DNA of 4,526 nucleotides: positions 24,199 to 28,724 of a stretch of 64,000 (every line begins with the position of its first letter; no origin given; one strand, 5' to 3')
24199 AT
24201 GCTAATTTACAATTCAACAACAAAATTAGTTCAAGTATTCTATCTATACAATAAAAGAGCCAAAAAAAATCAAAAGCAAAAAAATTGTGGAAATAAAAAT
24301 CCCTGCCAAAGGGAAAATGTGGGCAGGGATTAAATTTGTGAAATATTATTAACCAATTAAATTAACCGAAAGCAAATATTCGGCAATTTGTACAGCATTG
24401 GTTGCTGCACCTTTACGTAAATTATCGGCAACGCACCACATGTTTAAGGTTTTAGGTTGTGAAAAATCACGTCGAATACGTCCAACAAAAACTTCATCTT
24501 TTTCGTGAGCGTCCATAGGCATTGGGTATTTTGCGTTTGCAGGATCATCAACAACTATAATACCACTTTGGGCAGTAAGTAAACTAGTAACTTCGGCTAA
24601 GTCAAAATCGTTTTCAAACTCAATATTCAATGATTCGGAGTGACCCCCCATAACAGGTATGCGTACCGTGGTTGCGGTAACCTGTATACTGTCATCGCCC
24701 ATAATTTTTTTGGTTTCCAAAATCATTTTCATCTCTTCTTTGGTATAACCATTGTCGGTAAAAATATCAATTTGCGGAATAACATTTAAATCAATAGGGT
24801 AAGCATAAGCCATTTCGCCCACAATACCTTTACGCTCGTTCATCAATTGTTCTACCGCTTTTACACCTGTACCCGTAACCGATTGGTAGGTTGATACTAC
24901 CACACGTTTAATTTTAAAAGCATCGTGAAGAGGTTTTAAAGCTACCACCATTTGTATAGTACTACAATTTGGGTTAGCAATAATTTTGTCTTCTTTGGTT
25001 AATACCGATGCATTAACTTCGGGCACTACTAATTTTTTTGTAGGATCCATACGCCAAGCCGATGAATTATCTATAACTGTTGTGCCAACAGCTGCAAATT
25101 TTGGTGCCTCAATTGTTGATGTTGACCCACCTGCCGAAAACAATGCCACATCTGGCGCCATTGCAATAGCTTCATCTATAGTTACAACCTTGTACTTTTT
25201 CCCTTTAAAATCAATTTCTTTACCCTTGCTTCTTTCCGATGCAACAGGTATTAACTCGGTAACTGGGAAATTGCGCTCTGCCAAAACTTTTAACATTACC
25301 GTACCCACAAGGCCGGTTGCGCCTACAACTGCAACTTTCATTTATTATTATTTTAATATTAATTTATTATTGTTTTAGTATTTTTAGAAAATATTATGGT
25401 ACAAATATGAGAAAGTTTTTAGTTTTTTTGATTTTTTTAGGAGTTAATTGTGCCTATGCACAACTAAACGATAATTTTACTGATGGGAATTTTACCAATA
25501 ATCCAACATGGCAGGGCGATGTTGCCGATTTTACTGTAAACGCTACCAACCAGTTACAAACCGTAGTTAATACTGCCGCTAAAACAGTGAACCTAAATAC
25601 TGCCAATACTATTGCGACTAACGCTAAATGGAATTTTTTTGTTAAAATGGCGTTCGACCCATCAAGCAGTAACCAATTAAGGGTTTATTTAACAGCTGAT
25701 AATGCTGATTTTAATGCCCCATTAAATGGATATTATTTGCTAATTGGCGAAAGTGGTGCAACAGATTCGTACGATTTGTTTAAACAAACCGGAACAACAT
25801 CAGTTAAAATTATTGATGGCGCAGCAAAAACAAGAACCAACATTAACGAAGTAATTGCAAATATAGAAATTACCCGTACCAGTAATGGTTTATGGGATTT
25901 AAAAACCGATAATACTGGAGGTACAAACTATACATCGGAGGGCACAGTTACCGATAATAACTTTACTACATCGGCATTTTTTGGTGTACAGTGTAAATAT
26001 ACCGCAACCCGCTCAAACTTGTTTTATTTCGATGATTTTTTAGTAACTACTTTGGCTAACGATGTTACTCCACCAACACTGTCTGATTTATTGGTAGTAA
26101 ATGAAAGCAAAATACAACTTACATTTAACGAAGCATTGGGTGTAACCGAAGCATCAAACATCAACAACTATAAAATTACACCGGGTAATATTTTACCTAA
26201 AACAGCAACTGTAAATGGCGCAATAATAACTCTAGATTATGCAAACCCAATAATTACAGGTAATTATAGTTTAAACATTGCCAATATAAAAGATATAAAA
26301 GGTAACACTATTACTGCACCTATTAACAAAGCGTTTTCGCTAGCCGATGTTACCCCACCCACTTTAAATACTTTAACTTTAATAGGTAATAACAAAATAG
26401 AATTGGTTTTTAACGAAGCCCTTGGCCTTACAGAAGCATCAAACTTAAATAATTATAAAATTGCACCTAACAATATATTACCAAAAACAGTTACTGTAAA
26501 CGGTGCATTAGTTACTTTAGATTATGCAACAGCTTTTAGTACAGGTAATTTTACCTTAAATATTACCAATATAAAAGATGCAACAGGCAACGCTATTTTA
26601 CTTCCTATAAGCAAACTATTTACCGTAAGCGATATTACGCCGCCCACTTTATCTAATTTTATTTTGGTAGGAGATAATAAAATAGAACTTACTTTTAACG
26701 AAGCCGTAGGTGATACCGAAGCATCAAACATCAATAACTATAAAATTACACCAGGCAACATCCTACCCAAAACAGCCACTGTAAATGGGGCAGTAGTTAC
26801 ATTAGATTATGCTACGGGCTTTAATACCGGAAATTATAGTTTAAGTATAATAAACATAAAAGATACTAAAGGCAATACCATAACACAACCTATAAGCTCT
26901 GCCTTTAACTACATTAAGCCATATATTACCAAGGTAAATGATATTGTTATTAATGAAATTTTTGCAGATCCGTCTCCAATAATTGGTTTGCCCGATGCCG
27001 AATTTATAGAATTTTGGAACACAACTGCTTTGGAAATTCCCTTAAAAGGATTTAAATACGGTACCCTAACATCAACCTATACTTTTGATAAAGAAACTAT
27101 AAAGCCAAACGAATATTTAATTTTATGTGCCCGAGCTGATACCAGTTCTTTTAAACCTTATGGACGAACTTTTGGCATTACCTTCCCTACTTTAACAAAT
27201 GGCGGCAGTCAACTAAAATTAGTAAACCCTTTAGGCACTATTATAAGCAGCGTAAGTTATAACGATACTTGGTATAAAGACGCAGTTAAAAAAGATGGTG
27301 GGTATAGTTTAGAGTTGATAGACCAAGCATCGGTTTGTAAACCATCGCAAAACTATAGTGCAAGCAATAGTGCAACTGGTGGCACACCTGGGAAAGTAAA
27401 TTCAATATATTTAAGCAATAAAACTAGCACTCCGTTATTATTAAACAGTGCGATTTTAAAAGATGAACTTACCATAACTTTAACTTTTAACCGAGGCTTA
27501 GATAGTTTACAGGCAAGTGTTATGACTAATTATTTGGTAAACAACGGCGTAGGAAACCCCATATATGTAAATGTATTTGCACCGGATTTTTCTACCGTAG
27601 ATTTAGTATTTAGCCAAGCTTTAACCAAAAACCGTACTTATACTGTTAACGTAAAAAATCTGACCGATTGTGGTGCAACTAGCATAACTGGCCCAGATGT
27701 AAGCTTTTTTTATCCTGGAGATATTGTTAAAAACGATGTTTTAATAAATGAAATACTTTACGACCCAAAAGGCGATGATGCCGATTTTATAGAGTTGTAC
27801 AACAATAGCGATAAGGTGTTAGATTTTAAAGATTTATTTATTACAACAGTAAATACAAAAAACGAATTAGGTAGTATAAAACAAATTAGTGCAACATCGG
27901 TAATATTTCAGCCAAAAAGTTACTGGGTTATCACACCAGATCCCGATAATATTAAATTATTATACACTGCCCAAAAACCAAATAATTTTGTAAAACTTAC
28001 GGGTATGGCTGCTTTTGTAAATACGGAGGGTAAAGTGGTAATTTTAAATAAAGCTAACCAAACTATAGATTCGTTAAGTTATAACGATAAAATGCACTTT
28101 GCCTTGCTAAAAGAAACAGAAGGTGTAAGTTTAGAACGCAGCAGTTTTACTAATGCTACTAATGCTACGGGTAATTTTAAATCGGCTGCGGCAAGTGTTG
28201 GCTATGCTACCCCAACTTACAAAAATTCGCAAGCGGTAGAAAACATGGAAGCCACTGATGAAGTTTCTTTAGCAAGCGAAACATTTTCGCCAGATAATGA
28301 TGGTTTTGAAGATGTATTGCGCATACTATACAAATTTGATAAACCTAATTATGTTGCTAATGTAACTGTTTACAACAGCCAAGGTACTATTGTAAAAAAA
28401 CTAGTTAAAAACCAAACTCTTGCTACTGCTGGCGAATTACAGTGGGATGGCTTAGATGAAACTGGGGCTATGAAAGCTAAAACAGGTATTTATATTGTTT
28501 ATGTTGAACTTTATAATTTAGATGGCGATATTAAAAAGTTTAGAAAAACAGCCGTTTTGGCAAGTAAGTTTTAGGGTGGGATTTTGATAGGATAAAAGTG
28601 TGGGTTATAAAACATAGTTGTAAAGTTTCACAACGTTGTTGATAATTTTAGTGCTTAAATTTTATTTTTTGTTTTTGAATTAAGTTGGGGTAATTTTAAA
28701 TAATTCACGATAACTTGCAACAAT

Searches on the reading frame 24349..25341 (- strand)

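Call 65: search_protein_families(library=pfam, max_evalue=0.00001, proteins=[window:24349-25341:-])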
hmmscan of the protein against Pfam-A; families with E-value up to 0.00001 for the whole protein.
window:24349-25341:- (330 aa): 2 families
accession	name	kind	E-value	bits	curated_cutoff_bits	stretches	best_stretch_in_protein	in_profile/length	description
PF02774.23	Semialdhyde_dhC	-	4.5e-49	167.5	26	1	135-310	1-184/184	Semialdehyde dehydrogenase, dimerisation domain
PF01118.30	Semialdhyde_dh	-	1.2e-29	103.6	26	1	2-115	1-119/121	Semialdehyde dehydrogenase, NAD binding domain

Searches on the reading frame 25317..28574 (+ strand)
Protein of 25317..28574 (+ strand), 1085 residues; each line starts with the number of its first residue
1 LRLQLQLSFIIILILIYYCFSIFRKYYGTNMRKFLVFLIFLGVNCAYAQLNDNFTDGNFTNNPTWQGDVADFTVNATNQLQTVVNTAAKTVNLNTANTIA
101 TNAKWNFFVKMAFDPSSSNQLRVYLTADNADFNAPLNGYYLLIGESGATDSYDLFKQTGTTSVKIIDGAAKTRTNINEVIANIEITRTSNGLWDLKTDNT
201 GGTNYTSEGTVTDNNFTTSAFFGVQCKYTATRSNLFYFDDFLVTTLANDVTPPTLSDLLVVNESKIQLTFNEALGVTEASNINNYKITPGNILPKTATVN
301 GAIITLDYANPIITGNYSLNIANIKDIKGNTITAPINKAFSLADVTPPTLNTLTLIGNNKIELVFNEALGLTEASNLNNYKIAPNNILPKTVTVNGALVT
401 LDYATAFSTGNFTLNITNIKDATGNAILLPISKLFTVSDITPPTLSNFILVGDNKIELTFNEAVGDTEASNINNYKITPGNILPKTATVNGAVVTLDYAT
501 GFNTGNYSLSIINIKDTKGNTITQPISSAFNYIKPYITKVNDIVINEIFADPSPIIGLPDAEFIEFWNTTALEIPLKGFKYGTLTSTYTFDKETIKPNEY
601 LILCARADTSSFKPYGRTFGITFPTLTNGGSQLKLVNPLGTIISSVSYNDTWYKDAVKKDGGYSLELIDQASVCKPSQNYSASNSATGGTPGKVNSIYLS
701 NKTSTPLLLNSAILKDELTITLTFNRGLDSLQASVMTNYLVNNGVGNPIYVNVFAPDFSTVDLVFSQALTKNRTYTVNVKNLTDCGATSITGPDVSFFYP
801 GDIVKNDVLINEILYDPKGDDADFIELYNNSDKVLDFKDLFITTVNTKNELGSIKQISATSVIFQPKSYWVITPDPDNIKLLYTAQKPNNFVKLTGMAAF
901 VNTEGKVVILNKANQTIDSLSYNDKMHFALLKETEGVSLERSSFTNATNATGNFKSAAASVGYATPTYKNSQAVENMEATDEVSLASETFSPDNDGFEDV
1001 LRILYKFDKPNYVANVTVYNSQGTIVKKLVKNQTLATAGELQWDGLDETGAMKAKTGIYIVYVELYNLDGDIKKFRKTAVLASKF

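Call 65: search_protein_families(library=pfam, max_evalue=0.00001, proteins=[window:25317-28574:+])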
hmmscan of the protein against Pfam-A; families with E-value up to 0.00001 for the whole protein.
window:25317-28574:+ (1085 aa): 3 families
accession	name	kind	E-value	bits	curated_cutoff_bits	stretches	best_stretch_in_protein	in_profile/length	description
PF00932.25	LTD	-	2.3e-22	79.9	34.3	2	805-923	5-108/109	Lamin Tail Domain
PF13205.12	Big_5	-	8.6e-14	52.6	23.6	0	718-784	23-89/105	Bacterial Ig-like domain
PF13585.12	CHU_C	-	7.7e-06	26.4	27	0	987-1065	4-72/86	CHU_C Type IX secretion signal domain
